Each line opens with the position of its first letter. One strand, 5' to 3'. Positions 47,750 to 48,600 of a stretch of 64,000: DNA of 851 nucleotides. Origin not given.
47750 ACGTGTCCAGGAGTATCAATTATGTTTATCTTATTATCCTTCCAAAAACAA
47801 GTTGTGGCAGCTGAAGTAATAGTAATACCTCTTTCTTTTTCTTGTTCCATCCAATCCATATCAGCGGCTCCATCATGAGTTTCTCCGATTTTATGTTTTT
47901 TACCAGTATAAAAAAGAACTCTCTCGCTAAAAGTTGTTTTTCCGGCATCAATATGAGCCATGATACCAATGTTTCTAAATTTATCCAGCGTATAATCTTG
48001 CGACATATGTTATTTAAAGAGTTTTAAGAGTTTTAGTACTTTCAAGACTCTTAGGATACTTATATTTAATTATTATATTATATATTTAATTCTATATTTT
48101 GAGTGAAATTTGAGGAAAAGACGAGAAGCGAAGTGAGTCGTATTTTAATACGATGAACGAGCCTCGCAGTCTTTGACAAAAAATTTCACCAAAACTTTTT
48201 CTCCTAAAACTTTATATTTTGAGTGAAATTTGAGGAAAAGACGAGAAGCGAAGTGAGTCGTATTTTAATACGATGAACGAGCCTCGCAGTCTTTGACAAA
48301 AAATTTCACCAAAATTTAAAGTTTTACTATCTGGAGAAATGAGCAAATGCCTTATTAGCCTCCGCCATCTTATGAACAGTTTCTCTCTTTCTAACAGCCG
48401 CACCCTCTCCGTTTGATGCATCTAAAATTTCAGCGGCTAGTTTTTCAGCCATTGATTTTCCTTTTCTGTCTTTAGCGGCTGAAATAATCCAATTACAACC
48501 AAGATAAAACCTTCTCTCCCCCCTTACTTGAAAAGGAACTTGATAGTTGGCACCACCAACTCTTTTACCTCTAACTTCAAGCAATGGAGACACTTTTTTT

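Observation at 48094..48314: Tandemly duplicated ~101-bp hairpin element in the rpsG-fusA spacer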

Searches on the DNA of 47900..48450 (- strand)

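Call 6: search_rna_families(source=window, start=47900, end=48450, threshold=evalue, max_evalue=10, show_alignments=3)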
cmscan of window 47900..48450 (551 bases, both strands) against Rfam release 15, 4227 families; matches with E-value up to 10: 7.
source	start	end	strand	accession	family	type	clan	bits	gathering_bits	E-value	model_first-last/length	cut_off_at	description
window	47900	47952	+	RF01618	ceN114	Gene; snRNA; snoRNA; CD-box;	-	23.8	44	0.029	1-63/63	no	Nematode snoRNA ceN114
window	48194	48342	-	RF03926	MIR1435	Gene; miRNA;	-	19.7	94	2.5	1-186/186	no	MIR1435 microRNA precursor family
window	48167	48285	+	RF01643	ceN56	Gene; sRNA;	-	17.2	60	0.91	1-125/125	no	Caenorhabditis sRNA ceN56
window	47908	47971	-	RF02713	MCS4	Gene; sRNA;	-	16.9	56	8.4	1-123/123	no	Mycoplasma sRNA MCS4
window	48180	48253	+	RF01885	HSR-omega_1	Gene; lncRNA;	-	16.4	80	4.6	1-78/78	no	Heat shock gene hsromega conserved region 1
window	47905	47941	+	RF02083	OrzO-P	Gene; antitoxin;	-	15.6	60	8.4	39-76/76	no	OrzO-P RNA antitoxin family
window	48011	48058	+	RF00750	mir-458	Gene; miRNA;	-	14.8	59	5.3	17-62/78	no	mir-458 microRNA precursor family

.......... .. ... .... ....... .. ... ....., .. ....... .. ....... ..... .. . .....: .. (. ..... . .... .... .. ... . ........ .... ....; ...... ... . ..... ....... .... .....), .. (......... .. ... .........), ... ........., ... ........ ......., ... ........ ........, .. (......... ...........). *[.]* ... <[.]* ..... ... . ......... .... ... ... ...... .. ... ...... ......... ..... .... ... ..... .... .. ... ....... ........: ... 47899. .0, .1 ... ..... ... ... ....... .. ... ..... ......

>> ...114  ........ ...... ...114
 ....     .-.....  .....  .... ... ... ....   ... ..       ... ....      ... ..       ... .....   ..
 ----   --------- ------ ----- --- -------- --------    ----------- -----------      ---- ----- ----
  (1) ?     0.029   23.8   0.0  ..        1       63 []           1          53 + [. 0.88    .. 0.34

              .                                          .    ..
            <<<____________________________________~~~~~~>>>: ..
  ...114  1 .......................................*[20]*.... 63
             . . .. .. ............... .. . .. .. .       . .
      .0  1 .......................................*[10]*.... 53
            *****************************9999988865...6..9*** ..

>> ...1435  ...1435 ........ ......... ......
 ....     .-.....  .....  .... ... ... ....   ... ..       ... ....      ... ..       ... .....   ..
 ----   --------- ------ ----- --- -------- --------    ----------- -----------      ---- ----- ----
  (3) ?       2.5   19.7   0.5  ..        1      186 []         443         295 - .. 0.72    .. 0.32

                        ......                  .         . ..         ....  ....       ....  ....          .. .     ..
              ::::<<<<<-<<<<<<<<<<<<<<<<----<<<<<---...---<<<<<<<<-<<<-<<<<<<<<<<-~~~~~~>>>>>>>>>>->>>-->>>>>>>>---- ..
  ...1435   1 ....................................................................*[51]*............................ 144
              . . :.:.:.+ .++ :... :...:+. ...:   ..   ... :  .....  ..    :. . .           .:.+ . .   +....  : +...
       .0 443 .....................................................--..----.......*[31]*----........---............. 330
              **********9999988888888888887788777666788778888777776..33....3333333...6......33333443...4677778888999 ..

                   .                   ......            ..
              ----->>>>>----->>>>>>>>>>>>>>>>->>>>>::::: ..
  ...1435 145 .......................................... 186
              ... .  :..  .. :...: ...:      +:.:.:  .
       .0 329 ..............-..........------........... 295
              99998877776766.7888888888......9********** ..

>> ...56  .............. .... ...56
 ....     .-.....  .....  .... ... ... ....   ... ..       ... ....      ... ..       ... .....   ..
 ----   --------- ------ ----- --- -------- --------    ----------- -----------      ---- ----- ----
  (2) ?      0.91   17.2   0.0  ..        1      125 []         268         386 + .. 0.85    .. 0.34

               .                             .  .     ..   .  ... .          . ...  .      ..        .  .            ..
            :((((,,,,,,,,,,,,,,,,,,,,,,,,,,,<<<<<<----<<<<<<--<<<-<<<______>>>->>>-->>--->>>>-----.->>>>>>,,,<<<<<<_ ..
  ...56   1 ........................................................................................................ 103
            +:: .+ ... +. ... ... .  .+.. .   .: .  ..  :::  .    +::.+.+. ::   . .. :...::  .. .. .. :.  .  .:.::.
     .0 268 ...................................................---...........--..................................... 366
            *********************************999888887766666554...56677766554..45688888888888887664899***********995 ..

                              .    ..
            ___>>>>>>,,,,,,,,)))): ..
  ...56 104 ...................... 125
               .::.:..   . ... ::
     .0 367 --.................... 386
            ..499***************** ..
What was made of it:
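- On Any Rfam 15 family (r-protein leaders, riboswitches, sRNAs, ribozymes): Only noise in the spacer at E <= 10, with the best overlapping hit at 19.7 bits against a threshold of 94 (call 6).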

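Call 51: build_rna_model(alignment_id=A1, structure=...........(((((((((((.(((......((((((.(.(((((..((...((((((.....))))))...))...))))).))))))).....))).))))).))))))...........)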
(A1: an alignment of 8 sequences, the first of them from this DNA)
Model R1 built from alignment A1 (8 sequences, 123 columns); structure: as given.
model positions 122; base pairs 34; branch points 0; effective number of sequences 1.07; information 0.59 bits per position. Calibrated on 0.2 Mb of random sequence (short: E-values are rough).
structure used (alignment columns):
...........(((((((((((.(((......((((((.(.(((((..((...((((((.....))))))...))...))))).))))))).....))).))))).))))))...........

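Call 52: search_with_rna_model(model_id=R1, source=window, filters=off, max_evalue=10)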
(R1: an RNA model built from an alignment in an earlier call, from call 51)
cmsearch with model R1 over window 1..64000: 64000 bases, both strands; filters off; matches with E-value up to 10: 34.
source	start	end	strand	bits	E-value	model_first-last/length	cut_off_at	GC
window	48205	48326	-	151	1.8e-32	1-122/122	no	0.31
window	48085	48203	-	133.8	2e-28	1-122/122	no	0.34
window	48205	48326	+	55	8.1e-10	1-122/122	no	0.31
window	48085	48201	+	30.4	0.00053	1-122/122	no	0.33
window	13781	13835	-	22.4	0.041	1-122/122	no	0.31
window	6513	6586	-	17.8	0.48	1-122/122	no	0.23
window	41754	41799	+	16.1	1.2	1-122/122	no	0.3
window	41747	41805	-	15.9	1.4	1-122/122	no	0.25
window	6623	6670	-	15.7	1.5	1-122/122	no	0.19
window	25207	25251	-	15.6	1.6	1-122/122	no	0.22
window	6623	6670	+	15.6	1.6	1-122/122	no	0.19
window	31984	32024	+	15.3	1.9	1-122/122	no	0.2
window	2047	2104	+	15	2.2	1-122/122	no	0.29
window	8142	8256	-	14.3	3.3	1-122/122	no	0.3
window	35675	35712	-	14.2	3.4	1-122/122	no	0.24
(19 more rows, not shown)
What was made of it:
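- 48213..48314 (-): Hairpin unit, rpsG-proximal copy (copy A, type T1), 102 nt. The covariance model scores 151 bits over 48205-48326 (call 52).
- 48093..48194 (-): Hairpin unit, fusA-proximal copy (copy B, type T1), 102 nt, without the outer stem. The covariance model scores 133.8 bits (call 52).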

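Call 60: search_with_rna_model(model_id=R1, sources=[L031, L032, L033, L034, L035, L036, L037, L038, L039, L040, L041, L042, L043, L044, L045, L046, L047, L048, L049, L050, L051, L052, L053, L054, L055, L056, L057, L058, L059, L060, L061, L062, L063, L064, L065, L066, L067, L068, L069, L070, L071, L072, L073, L074, L075, L076, L077, L078, L079, L080, L081, L082, L083, L084, L085, L086, L087, L088, L089, L090, L091, L092, L093, L094, L095, L096, L097, L098, L099, L100, L101, L102, L103, L104, L105, L106, L107, L108, L109, L110, L111, L112, L113, L114, L115, L116, L117, L118, L119, L120, L121, L122, L123, L124, L125, L126, L127, L128, L129, L130], max_evalue=1)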
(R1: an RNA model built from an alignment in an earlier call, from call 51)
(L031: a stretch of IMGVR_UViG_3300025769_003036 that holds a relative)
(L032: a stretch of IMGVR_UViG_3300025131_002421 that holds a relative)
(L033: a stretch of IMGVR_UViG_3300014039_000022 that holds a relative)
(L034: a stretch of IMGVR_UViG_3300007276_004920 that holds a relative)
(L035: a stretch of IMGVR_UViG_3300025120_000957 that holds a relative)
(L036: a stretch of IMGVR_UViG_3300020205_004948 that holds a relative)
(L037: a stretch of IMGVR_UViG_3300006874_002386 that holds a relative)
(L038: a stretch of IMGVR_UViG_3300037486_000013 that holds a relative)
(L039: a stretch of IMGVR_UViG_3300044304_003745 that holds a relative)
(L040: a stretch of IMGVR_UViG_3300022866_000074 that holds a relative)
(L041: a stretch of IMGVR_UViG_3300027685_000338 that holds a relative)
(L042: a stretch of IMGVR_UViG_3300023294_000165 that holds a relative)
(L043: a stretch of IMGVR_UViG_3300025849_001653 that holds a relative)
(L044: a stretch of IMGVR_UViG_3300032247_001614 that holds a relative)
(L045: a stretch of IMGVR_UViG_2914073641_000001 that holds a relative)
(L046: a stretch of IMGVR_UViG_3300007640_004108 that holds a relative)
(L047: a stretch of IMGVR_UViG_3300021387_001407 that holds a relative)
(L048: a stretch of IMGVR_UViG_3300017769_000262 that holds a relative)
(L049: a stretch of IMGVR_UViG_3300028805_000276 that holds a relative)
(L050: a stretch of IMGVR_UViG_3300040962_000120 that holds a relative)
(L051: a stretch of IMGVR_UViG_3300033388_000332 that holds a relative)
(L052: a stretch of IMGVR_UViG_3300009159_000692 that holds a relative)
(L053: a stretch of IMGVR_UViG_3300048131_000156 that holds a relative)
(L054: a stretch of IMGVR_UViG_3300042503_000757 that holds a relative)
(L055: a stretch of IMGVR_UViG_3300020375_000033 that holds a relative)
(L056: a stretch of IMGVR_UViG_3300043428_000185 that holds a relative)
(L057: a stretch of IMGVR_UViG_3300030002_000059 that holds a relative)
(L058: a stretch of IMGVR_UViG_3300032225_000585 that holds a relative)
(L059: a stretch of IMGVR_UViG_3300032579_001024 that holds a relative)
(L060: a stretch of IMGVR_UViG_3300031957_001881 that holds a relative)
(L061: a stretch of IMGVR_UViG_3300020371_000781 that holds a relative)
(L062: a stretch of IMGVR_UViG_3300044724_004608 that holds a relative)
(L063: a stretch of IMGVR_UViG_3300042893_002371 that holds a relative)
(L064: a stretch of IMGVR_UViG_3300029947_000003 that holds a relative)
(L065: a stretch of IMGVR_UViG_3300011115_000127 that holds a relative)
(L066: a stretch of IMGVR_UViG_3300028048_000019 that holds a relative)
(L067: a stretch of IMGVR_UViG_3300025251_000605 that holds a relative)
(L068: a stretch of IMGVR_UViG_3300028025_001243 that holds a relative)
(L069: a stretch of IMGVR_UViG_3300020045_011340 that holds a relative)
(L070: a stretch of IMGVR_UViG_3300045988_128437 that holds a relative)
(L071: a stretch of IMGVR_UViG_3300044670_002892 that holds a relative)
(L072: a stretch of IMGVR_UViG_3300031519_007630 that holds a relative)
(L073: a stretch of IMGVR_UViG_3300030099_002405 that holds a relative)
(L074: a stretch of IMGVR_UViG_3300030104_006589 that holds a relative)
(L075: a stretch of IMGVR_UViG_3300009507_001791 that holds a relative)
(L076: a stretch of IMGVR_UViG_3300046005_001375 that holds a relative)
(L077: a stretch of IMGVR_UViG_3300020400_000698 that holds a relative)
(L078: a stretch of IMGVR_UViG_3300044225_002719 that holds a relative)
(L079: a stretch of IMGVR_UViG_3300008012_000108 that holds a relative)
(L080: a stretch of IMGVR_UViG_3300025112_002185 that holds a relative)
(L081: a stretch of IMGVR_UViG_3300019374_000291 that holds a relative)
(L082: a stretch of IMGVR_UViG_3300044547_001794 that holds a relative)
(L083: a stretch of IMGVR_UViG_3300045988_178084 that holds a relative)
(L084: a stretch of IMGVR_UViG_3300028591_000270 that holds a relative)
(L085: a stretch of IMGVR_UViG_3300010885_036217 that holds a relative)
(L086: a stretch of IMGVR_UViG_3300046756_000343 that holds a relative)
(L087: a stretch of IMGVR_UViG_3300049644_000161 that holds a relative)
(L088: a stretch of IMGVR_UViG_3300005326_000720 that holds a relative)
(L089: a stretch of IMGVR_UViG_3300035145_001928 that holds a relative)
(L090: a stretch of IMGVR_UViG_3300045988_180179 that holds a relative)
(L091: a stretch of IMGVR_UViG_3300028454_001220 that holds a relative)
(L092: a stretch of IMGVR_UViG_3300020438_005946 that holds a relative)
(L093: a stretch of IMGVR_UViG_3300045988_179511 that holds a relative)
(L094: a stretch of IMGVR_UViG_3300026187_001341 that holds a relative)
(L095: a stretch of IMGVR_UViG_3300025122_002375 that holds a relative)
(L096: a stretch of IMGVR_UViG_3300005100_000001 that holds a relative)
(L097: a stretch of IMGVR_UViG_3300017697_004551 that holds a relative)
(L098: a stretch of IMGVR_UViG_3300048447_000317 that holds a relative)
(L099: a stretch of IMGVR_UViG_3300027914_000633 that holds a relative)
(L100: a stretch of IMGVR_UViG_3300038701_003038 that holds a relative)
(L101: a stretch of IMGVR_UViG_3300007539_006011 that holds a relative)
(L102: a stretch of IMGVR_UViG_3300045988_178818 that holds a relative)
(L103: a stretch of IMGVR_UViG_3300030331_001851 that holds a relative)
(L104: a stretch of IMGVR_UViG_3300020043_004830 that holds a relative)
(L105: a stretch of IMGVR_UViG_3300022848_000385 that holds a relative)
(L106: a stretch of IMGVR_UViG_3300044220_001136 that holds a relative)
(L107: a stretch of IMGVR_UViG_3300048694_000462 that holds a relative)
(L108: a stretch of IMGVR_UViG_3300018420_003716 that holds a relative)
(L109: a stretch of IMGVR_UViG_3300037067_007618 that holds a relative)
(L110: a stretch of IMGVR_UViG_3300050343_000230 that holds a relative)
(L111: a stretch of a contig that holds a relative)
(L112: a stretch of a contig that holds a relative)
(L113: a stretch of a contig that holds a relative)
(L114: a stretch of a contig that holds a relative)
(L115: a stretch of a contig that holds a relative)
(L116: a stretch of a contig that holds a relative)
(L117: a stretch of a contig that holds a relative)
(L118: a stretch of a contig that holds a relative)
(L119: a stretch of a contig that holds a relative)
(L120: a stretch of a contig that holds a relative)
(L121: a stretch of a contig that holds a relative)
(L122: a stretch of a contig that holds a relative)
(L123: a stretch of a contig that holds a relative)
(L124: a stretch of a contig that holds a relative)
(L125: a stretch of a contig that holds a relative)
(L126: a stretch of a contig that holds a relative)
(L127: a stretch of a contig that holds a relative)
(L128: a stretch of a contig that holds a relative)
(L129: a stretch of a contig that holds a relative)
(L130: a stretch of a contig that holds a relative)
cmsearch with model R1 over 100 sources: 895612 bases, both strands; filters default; matches with E-value up to 1: 0.
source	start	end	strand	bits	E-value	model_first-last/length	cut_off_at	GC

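Call 61: search_with_rna_model(model_id=R1, sources=[L002, L011, L012, L013, L016, L018, L020, L021, L023, L025, L027, L028, L030], max_evalue=1, filters=off)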
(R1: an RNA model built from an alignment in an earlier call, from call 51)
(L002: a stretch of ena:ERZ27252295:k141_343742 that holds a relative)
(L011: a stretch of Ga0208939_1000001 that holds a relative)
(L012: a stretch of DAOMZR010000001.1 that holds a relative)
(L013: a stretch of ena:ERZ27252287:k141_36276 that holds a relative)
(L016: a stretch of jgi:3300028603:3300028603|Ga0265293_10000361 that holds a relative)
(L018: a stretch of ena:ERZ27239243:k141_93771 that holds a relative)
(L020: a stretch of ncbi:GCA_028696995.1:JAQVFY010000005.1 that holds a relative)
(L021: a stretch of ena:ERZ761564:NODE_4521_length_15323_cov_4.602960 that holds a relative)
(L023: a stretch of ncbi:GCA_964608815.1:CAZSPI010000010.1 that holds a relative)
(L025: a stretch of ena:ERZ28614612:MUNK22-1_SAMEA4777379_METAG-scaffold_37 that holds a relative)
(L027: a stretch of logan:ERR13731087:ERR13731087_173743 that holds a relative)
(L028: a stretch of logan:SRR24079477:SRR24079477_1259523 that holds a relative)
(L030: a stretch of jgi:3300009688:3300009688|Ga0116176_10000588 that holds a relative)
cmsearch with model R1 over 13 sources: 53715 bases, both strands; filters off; matches with E-value up to 1: 22.
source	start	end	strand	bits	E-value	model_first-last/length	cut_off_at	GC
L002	1334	1455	+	146.8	1.4e-31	1-122/122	no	0.31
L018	1969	2090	+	146.4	1.8e-31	1-122/122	no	0.36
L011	5317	5438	-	145.1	3.7e-31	1-122/122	no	0.3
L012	3289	3410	-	145.1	3.7e-31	1-122/122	no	0.3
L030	1734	1855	+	145.1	3.7e-31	1-122/122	no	0.3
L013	1969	2091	+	142.7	1.3e-30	1-122/122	no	0.29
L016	1969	2091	+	142.7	1.3e-30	1-122/122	no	0.29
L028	2091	2212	+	136.7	3.5e-29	1-122/122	no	0.29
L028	1969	2090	+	132.4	3.7e-28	1-122/122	no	0.3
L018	2096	2217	+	130.3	1.2e-27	1-122/122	no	0.28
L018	1969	2090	-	52.4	2.7e-09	1-122/122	no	0.36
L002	1334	1455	-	51.5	4.5e-09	1-122/122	no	0.31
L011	5317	5438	+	50.3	9e-09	1-122/122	no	0.3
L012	3289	3410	+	50.3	9e-09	1-122/122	no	0.3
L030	1734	1855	-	50.3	9e-09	1-122/122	no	0.3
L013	1969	2091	-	47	5.1e-08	1-122/122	no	0.29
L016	1969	2091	-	47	5.1e-08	1-122/122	no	0.29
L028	1969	2090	-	34.2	5.6e-05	1-122/122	no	0.3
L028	2091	2212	-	31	0.00032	1-122/122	no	0.29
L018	2096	2217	-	25.9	0.0051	1-122/122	no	0.28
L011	2710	2777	+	18.6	0.26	1-122/122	no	0.31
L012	682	749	+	18.6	0.26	1-122/122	no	0.31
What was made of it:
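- On MITE (Correia/IS630-type or other): None in the flanks of the related loci (call 61).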

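Call 74: search_dna_similar(query=window:48085-48330:-, collection=phages, mode=distant, max_evalue=0.01, max_rows=10)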
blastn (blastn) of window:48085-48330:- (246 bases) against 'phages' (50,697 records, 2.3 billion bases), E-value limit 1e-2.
No match.

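Call 75: search_dna_similar(query=window:48085-48330:-, collection=plasmids, mode=distant, max_evalue=0.01, max_rows=10)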
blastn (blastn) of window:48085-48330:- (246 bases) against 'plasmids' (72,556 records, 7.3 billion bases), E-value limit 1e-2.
No match.
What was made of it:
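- Tried and rejected: Phage and plasmid BLAST: no match (calls 74, 75).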
